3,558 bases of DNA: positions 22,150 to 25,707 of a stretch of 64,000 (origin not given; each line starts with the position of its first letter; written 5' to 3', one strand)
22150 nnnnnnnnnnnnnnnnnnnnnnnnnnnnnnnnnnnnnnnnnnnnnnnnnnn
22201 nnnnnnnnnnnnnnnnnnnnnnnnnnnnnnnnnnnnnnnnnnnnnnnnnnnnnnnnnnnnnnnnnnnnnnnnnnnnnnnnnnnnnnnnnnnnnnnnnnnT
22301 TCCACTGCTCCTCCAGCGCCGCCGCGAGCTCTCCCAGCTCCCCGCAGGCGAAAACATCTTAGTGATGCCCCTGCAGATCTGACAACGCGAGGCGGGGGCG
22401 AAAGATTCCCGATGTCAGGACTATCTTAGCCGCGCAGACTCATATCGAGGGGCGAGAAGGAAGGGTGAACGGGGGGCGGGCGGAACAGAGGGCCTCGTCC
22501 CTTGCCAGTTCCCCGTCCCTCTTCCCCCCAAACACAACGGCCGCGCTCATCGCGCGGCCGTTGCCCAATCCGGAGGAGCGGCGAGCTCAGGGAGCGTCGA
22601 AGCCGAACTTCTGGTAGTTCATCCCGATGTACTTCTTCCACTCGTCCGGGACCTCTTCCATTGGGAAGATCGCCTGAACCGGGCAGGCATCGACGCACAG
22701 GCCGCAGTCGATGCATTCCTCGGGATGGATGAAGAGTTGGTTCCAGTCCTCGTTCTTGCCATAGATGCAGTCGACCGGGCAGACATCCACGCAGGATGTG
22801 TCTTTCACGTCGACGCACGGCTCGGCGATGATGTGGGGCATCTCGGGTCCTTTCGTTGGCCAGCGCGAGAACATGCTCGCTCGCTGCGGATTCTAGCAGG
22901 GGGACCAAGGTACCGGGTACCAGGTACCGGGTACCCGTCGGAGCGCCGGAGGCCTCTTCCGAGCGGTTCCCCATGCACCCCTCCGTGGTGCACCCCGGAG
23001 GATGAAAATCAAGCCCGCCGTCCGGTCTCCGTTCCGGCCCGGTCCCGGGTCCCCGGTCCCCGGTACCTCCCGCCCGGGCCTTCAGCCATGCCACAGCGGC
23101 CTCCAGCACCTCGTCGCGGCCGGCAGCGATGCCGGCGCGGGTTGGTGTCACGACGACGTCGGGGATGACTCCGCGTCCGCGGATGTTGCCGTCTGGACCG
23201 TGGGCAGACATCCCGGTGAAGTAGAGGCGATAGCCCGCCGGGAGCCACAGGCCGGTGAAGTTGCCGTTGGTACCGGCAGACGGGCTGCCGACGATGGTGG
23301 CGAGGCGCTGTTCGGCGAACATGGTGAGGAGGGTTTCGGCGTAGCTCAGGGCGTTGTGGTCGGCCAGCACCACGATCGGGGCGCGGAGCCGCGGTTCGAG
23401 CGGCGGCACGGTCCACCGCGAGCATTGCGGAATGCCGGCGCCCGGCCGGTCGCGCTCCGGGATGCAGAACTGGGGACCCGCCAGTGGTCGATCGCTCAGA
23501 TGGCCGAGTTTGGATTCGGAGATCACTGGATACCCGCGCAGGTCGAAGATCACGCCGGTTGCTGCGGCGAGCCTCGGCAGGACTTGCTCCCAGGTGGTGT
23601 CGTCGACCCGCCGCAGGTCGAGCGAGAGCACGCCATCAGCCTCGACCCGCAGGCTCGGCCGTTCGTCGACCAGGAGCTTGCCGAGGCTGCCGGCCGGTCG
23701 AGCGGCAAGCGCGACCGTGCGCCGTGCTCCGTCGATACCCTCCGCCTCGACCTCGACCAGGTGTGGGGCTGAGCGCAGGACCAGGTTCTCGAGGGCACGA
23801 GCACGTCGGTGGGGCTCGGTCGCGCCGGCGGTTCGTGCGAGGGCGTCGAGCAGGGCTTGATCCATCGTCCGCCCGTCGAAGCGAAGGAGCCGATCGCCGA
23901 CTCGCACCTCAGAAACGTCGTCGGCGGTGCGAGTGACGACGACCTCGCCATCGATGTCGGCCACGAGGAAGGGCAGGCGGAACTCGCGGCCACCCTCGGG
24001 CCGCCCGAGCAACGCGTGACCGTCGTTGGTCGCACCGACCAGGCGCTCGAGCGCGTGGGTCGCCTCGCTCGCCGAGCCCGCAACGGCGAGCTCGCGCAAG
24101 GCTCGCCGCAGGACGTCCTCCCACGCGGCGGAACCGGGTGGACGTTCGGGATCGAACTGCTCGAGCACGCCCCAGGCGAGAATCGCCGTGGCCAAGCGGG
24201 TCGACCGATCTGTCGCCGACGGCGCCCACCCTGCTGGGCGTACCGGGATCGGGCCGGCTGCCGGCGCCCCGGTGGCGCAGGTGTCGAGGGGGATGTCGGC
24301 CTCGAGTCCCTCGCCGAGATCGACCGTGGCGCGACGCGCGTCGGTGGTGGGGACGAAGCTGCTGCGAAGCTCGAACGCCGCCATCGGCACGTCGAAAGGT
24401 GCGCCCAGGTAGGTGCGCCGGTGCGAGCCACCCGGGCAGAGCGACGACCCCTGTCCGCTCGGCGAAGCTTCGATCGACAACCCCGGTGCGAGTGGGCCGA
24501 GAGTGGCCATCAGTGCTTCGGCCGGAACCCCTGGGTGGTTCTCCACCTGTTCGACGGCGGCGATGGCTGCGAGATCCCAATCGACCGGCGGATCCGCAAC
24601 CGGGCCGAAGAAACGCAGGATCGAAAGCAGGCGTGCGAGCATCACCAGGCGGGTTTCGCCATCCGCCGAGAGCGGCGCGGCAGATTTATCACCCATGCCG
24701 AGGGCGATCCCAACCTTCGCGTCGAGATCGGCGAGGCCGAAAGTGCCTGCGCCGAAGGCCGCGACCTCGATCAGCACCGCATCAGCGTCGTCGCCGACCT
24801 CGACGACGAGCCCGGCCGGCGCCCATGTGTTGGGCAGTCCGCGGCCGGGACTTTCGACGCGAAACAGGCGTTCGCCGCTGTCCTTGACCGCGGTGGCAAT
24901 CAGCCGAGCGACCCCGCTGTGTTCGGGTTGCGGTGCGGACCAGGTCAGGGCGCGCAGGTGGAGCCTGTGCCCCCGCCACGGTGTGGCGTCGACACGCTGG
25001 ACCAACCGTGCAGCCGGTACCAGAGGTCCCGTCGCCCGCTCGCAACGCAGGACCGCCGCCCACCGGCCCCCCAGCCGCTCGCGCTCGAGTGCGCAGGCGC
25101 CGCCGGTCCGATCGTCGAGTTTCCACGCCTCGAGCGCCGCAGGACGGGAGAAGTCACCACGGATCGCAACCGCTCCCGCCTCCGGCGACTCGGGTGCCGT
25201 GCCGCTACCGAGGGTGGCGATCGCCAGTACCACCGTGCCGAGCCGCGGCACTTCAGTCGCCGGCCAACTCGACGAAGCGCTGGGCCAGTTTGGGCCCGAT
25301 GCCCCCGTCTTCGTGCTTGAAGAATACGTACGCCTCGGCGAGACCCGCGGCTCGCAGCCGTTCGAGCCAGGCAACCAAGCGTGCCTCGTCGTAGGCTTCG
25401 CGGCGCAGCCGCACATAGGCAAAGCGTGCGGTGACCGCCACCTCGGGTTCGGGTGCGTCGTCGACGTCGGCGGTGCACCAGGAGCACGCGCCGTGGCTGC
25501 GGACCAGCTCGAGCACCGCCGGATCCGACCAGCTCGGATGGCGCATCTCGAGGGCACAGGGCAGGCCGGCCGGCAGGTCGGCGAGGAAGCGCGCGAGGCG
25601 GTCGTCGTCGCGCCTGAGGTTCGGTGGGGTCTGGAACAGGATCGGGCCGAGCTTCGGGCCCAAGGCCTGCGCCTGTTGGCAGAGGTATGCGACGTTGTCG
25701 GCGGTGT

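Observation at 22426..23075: Repeat insertion has removed the stop codon of the S41 peptidase gene; the open frame continues about 640 nt through the repeat and antisense to the ferredoxin gene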

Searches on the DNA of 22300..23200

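Call 9: search_rna_families(source=window, start=22300, end=23200, threshold=evalue, max_evalue=1)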
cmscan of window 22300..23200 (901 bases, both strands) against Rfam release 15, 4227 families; matches with E-value up to 1: 6.
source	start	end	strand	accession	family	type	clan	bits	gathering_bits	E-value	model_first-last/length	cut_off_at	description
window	22447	22530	+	RF03964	mir-H1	Gene; miRNA;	-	28.1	97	0.027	1-85/85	no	mir-H1 microRNA precursor family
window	22447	22530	-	RF03964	mir-H1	Gene; miRNA;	-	27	97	0.049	1-85/85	no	mir-H1 microRNA precursor family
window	22456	22529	+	RF04279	mir-H20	Gene; miRNA;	CL00141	26.4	99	0.019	1-82/82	no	mir-H20 microRNA precursor family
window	22455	22529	+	RF03946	mir-3132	Gene; miRNA;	-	22.6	84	0.34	1-75/75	no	mir-3132 microRNA precursor family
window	22493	22576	-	RF00191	SNORA57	Gene; snRNA; snoRNA; HACA-box;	-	17.8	40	0.13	1-149/149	no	Small nucleolar RNA SNORA57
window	22443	22544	+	RF00216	IRES_c-myc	Cis-reg; IRES;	-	12.2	40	0.6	1-302/302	no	c-myc internal ribosome entry site (IRES)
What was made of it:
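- Tried and rejected: The region gave only sub-threshold, meaningless miRNA-like hits on a hairpin at 22447-22530 (call 9).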

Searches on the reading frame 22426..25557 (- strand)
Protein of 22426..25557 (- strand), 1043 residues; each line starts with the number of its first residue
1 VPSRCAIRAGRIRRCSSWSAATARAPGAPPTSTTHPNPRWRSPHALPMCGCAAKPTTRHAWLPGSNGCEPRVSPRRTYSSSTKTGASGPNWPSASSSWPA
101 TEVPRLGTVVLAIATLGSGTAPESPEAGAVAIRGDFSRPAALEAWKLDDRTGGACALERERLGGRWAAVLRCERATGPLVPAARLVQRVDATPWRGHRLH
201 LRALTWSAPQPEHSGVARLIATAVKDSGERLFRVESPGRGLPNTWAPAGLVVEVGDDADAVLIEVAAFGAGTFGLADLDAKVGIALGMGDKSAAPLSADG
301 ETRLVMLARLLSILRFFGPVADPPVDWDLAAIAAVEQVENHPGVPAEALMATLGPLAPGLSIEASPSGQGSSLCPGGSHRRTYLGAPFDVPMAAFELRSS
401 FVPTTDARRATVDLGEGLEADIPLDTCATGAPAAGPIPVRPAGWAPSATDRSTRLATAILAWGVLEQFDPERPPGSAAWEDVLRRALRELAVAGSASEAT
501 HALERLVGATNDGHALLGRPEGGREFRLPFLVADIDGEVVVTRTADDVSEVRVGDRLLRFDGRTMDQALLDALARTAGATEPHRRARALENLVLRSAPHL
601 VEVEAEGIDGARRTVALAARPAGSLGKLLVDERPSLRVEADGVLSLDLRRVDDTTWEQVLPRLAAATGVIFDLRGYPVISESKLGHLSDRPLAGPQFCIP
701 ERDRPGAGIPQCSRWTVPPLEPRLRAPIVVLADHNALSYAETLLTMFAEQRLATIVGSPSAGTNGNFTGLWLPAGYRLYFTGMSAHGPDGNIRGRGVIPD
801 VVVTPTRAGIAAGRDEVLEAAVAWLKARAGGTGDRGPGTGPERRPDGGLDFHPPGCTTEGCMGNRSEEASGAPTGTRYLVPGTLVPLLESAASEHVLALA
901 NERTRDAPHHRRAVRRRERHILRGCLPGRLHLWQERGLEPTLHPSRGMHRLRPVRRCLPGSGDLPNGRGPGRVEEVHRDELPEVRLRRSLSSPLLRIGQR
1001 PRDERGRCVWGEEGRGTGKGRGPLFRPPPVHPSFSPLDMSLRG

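Call 8: search_protein_families(library=pfam, proteins=[window:22426-25557:-], max_evalue=0.01)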
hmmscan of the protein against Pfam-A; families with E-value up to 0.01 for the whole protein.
window:22426-25557:- (1043 aa): 2 families
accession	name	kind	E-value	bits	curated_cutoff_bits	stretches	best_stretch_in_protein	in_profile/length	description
PF03572.23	Peptidase_S41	-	3.3e-07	30.5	24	1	721-803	82-165/165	Peptidase family S41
PF19619.4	DUF6124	-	0.0088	16.4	27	0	594-631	21-58/63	Family of unknown function (DUF6124)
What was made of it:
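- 23065..25251 (-): S41-family peptidase core (729 codons, GTG 25251 to GGT 23067-23065, ending ............); no stop codon of its own. Pfam PF03572 scores 30.5 bits against a cut-off of 24 (call 8).
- On Peptidase family S41 (Pfam PF03572; CPAF/Ctp-like): PF03572 scores 30.5 bits against a cut-off of 24, covering ORF residues 721-803 (call 8).
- Checked: The Pfam Peptidase_S41 match ends 27 residues before AGG (call 8).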

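Call 12: find_homologous_proteins(query=window:22429-25251:-, max_evalue=0.00001)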
Query window:22429-25251:- (941 aa): 2 proteins with E <= 0.00001 among 8000 candidates.
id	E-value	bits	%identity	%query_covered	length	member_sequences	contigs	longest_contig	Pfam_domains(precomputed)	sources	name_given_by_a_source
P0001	0.0e+0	1537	93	80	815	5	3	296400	PF03572.24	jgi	jgi:hypothetical protein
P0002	3.0e-72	262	35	60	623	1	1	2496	PF03572.24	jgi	jgi:C-terminal processing protease CtpA/Prc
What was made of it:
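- Tried and rejected: I included the low-complexity tail in the query and got only 2 hits (call 12).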

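Call 14: find_encoding_contigs(protein=P0001, flank=6000, max_places=6)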
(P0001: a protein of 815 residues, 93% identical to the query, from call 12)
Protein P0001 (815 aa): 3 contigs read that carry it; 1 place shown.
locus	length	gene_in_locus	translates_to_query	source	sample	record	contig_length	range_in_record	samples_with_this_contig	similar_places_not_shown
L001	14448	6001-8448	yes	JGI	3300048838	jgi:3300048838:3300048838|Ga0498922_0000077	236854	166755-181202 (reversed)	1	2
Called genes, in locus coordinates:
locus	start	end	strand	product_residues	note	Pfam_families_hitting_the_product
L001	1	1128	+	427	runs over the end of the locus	PF00368:HMG-CoA_red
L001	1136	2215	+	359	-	PF00288:GHMP_kinases_N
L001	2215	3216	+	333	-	PF22700:MVD-like_N, PF00288:GHMP_kinases_N (weak), PF18376:MDD_C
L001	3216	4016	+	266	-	PF00696:AA_kinase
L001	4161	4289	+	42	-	-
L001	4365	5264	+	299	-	PF00494:SQS_PSY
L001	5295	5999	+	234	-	PF01904:DUF72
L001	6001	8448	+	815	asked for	PF03572:Peptidase_S41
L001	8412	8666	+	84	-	PF12837:Fer4_6 (faint), PF13237:Fer4_10 (weak), PF12838:Fer4_7, PF13187:Fer4_9 (weak), PF12797:Fer4_2 (weak), PF00037:Fer4, PF12800:Fer4_4 (weak), PF12838:Fer4_7 (weak), +2 more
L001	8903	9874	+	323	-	PF00226:DnaJ, PF01556:DnaJ_C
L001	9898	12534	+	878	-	PF02861:Clp_N, PF23569:NBD_SMAX1, PF00004:AAA, PF17871:AAA_lid_9, PF00004:AAA, PF07724:AAA_2, PF07728:AAA_5, PF10431:ClpB_D2-small, +11 more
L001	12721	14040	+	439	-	PF13638:PIN_4, PF13604:AAA_30 (faint), PF02562:PhoH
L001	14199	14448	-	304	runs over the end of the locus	PF13620:CarboxypepD_reg, PF13715:CarbopepD_reg_2 (weak), PF13174:TPR_6 (faint), PF00515:TPR_1 (faint), PF07719:TPR_2 (faint), PF13432:TPR_16 (weak), PF13371:TPR_9, PF14559:TPR_19, +7 more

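Call 31: find_encoding_contigs(protein=window:22429-25251:-, flank=2000, max_places=4)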
Protein window:22429-25251:- (941 aa): no gene with exactly this product is on record in the collection.

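Call 34: list_cluster_members(proteins=[P0001, P0003])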
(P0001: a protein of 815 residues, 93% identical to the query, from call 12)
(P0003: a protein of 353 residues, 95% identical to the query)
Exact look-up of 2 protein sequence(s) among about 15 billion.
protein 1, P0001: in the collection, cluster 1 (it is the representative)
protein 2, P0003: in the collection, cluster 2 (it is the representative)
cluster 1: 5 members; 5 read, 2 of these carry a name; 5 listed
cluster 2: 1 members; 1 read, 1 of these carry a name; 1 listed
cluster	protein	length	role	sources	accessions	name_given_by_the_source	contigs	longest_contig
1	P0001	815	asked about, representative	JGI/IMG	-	hypothetical protein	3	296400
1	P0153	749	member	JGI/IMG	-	hypothetical protein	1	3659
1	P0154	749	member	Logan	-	-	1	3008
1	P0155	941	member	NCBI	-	-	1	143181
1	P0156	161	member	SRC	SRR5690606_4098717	-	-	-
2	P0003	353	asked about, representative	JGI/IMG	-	hypothetical protein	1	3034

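Call 36: find_encoding_contigs(protein=P0153, flank=3000, max_places=3)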
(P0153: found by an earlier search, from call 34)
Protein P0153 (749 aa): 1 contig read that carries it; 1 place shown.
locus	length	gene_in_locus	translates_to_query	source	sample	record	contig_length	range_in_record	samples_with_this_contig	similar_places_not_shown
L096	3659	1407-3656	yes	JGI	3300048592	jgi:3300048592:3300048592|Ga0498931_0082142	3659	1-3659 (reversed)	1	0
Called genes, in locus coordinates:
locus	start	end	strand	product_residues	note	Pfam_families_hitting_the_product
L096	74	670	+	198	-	PF00494:SQS_PSY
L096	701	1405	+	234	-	PF01904:DUF72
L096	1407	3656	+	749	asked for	PF03572:Peptidase_S41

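Call 37: find_encoding_contigs(protein=P0154, flank=3000, max_places=3)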
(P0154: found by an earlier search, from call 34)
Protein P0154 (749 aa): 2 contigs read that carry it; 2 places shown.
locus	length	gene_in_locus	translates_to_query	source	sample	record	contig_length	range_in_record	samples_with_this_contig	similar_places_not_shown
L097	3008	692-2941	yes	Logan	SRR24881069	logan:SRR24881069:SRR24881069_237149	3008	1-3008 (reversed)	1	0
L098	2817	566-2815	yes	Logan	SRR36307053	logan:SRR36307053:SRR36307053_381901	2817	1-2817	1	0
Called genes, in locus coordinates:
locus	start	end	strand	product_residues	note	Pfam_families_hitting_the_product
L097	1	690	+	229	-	?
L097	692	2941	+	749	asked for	PF03572:Peptidase_S41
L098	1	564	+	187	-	?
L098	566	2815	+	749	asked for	PF03572:Peptidase_S41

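Call 38: find_encoding_contigs(protein=P0155, flank=1000, max_places=3)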
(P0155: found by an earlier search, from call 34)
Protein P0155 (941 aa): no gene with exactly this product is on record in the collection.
